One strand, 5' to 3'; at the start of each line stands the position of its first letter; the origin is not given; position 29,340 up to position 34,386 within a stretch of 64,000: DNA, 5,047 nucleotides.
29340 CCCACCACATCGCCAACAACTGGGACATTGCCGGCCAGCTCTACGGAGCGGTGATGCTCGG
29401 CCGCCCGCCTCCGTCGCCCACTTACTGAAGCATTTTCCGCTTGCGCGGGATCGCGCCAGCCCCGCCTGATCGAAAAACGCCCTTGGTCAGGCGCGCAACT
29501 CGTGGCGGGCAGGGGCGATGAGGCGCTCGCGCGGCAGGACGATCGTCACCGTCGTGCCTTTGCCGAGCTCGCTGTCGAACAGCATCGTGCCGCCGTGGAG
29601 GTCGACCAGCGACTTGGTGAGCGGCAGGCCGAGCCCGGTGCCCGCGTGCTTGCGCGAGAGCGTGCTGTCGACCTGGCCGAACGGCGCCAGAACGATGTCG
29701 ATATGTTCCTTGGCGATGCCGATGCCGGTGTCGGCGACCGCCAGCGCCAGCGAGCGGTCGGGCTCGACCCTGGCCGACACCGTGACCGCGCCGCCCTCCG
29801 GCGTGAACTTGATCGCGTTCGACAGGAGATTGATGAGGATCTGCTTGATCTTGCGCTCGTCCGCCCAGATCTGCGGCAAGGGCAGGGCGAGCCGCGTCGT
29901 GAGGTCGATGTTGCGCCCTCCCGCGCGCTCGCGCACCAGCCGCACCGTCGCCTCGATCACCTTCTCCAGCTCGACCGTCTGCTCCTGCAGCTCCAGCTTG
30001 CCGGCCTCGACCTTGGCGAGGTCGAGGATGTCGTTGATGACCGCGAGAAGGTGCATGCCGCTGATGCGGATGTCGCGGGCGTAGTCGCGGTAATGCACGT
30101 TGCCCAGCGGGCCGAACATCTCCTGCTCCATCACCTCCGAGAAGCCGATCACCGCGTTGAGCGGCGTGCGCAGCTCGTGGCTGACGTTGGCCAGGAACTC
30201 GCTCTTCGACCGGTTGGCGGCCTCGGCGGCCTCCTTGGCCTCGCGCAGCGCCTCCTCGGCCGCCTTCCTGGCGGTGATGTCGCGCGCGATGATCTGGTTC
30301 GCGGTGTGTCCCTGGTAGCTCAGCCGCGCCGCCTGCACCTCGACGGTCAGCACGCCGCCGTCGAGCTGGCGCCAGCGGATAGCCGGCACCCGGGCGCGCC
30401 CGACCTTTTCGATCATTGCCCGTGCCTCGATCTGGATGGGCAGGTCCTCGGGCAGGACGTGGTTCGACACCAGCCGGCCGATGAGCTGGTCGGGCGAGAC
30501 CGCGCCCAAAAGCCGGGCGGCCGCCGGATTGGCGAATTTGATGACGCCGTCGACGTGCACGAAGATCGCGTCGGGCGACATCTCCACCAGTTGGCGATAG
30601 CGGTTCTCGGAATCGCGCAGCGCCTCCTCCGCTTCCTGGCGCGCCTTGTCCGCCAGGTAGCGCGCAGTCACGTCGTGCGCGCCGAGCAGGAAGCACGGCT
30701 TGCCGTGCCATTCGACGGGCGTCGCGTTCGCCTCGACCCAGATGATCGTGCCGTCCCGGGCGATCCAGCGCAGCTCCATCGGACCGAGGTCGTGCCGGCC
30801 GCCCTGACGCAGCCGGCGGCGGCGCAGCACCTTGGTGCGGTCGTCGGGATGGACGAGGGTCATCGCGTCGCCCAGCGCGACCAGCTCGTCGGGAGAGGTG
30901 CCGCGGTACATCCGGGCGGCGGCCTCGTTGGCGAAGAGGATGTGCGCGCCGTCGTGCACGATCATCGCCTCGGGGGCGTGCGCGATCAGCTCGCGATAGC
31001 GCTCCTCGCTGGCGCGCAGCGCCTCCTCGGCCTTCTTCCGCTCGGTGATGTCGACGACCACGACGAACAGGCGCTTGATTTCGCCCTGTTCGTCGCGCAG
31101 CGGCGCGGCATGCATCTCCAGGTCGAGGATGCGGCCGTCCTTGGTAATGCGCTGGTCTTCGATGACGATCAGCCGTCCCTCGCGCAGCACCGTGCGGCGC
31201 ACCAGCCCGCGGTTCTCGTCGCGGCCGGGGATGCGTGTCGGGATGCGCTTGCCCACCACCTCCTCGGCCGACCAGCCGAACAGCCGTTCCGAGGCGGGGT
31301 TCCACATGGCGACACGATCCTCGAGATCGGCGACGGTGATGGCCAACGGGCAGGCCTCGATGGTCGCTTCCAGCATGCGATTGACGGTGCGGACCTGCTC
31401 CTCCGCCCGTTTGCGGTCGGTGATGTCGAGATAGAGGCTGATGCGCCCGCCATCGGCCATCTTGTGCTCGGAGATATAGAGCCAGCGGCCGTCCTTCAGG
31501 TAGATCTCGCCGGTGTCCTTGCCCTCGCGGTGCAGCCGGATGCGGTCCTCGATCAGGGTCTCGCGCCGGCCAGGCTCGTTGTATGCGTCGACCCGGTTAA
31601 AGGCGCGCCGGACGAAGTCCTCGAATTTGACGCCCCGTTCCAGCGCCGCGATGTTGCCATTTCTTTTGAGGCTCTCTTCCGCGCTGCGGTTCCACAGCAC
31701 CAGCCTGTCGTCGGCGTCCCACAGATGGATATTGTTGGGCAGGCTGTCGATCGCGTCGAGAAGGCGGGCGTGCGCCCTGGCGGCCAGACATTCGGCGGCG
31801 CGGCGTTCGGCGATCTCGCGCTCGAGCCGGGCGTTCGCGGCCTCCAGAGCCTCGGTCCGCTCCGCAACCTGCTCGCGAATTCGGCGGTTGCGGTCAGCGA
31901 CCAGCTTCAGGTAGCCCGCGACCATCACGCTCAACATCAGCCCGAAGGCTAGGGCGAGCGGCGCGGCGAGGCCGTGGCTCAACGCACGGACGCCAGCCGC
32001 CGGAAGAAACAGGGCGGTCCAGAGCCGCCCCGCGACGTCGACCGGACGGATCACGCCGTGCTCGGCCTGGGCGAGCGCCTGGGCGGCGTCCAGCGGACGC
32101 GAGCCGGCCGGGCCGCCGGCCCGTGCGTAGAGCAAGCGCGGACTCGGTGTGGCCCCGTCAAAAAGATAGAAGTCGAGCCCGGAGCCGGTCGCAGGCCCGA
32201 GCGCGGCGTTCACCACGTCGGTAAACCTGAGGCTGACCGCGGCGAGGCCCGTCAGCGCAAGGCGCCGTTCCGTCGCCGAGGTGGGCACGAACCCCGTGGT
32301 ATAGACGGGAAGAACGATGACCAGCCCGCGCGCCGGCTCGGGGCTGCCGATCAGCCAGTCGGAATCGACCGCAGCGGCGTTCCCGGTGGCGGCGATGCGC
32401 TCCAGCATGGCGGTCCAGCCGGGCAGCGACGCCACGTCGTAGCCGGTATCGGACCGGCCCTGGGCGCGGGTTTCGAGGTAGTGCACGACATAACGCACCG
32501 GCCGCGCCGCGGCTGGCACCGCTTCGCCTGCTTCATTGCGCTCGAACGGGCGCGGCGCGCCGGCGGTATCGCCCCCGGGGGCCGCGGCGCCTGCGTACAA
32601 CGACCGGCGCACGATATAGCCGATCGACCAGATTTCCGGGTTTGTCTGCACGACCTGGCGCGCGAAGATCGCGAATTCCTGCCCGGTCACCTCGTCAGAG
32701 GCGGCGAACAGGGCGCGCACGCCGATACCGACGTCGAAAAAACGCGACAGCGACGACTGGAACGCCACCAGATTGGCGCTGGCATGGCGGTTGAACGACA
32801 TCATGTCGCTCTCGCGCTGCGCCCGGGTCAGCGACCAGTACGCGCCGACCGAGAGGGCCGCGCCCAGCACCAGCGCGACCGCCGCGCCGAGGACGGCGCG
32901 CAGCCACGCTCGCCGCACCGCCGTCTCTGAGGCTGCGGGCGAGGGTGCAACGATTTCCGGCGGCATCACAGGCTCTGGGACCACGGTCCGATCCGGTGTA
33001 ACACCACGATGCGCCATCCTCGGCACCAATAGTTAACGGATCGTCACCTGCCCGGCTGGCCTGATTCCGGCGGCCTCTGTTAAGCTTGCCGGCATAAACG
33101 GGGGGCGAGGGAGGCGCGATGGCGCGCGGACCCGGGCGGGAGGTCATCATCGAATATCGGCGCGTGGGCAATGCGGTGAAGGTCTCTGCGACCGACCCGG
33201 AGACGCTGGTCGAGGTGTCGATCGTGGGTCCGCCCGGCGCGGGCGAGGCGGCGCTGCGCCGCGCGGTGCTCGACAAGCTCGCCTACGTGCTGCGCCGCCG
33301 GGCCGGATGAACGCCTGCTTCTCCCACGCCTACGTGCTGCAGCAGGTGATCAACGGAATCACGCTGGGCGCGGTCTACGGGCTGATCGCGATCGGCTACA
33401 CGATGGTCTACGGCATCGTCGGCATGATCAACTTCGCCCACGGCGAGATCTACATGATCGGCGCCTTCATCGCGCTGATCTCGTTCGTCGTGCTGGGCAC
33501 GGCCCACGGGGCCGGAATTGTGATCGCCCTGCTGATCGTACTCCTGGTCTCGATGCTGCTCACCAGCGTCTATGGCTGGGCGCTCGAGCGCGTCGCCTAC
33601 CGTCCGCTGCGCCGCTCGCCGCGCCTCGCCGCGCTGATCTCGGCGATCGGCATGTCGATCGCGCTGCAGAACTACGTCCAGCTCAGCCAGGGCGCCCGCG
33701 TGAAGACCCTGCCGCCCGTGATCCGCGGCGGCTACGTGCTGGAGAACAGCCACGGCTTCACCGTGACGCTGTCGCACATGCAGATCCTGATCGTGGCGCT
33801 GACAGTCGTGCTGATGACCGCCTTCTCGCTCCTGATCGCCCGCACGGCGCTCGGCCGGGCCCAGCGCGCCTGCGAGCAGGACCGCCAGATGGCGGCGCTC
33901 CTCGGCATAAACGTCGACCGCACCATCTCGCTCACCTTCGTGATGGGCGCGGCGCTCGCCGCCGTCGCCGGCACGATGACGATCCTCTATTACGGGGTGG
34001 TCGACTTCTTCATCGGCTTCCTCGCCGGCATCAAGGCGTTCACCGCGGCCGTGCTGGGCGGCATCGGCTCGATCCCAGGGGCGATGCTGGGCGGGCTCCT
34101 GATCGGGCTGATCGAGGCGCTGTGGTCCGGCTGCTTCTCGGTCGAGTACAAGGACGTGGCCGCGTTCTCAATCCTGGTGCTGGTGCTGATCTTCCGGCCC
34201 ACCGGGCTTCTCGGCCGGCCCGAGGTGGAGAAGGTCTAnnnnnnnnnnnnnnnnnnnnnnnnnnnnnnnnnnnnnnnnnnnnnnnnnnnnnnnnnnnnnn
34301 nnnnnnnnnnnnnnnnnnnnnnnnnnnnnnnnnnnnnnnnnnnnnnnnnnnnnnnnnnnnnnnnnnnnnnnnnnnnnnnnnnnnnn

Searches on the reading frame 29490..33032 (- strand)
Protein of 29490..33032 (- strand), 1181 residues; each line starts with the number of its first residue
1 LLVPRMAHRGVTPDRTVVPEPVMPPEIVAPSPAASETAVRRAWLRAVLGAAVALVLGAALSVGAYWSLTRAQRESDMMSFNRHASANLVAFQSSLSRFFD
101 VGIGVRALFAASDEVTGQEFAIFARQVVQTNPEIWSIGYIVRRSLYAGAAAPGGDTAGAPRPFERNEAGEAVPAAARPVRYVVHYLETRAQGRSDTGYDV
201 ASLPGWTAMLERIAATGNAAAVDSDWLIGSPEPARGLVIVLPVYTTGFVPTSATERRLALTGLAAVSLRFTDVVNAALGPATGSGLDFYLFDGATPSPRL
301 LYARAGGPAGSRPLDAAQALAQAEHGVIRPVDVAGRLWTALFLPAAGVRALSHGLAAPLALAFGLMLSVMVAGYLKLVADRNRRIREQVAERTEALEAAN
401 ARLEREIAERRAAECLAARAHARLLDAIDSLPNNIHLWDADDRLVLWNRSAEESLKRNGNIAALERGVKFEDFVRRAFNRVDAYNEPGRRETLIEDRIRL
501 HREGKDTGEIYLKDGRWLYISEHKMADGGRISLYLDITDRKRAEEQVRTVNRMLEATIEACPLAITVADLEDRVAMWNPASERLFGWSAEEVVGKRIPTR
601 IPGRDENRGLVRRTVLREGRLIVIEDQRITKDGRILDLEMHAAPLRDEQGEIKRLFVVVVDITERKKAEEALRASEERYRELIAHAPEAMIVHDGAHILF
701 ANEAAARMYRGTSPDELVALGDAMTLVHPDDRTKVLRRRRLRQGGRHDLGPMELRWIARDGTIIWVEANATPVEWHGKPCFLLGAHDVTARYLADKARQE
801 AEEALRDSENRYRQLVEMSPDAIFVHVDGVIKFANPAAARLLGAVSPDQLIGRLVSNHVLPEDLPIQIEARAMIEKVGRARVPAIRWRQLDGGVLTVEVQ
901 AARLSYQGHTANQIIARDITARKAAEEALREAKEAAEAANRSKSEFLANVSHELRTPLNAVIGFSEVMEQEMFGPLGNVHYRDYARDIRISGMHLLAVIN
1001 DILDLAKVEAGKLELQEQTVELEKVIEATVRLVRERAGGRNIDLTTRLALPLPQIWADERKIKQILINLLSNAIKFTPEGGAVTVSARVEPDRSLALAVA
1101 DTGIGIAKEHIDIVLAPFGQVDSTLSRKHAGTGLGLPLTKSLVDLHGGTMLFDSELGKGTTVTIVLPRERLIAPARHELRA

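Call 26: search_protein_families(library=pfam, proteins=[window:29490-33032:-], max_evalue=0.00001)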
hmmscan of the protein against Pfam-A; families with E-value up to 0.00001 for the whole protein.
window:29490-33032:- (1181 aa): 9 families
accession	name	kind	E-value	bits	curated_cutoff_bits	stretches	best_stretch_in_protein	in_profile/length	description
PF00989.32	PAS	-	5.4e-37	126.7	22.6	3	553-662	2-113/113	PAS fold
PF13426.13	PAS_9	-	4.6e-32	110.8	27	3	564-664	3-103/103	PAS domain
PF13188.13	PAS_8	-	9.4e-29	98.8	21.8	2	810-858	1-50/65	PAS domain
PF02518.31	HATPase_c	-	1e-26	94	26.4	1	1058-1169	2-110/111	Histidine kinase-, DNA gyrase B-, and HSP90-like ATPase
PF08448.16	PAS_4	-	3.3e-25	88.9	23.1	1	559-666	2-109/110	PAS fold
PF08447.18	PAS_3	-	5.3e-23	81.5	25.6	1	699-785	2-88/89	PAS fold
PF12860.13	PAS_7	-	2.5e-19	69.9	27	1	428-545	1-115/115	PAS fold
PF03924.19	CHASE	-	6.7e-18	65.6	25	1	114-302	2-189/189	CHASE domain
PF00512.31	HisKA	-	3.5e-17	62.6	26.9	1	942-1011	1-66/66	His Kinase A (phospho-acceptor) domain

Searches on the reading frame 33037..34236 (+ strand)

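Call 26: search_protein_families(library=pfam, proteins=[window:33037-34236:+], max_evalue=0.00001)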
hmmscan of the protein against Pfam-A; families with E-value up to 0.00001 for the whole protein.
window:33037-34236:+ (400 aa): 1 family
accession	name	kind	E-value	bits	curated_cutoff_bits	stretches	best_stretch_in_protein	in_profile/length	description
PF02653.21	BPD_transp_2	-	8e-47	160.1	26.8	1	104-384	2-269/269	Branched-chain amino acid transport system / permease component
